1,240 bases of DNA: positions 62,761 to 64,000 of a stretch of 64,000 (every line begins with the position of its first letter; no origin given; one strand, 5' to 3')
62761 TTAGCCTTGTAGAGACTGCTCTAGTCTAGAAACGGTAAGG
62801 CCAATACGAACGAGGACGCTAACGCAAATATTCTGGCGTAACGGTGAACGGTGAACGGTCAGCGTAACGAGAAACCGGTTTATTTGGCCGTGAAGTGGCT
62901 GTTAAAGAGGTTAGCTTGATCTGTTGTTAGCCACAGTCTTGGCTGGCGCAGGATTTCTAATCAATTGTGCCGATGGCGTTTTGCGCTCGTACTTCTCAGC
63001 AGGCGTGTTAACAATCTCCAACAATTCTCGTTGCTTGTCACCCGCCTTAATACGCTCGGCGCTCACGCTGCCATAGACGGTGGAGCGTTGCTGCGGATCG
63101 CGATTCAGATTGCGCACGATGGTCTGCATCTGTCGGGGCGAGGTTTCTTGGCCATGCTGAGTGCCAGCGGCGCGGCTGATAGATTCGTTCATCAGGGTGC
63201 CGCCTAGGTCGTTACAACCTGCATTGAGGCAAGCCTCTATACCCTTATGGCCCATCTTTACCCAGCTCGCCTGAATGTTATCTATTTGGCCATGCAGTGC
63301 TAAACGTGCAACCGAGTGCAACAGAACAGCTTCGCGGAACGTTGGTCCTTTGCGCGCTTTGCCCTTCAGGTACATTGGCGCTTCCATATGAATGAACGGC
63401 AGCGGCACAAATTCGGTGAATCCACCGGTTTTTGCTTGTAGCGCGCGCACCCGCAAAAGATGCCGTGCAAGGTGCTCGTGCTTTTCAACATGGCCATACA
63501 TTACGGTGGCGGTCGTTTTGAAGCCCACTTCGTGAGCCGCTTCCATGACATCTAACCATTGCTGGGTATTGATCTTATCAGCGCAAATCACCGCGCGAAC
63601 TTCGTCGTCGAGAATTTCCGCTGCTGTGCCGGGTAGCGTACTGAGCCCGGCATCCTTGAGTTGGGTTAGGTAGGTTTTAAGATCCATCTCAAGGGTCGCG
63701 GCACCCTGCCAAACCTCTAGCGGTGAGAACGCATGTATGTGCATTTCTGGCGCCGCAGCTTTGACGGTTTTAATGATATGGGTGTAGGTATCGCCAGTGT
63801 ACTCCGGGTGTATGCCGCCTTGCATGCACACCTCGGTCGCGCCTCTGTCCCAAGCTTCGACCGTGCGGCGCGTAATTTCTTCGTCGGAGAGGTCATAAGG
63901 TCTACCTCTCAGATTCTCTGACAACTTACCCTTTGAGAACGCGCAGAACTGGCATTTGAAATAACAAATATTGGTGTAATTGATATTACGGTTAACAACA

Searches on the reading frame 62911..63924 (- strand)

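Call 37: search_protein_families(library=pfam, proteins=[window:62911-63924:-], max_evalue=0.00001)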
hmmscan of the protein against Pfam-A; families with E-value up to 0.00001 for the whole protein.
window:62911-63924:- (337 aa): 2 families
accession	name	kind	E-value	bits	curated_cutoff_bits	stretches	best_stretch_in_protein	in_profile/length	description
PF19288.4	CofH_C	-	1e-14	54.9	27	1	168-286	3-118/125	CofH/MqnC C-terminal region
PF04055.27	Radical_SAM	-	2.5e-12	47.7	29.5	1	6-156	22-163/166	Radical SAM superfamily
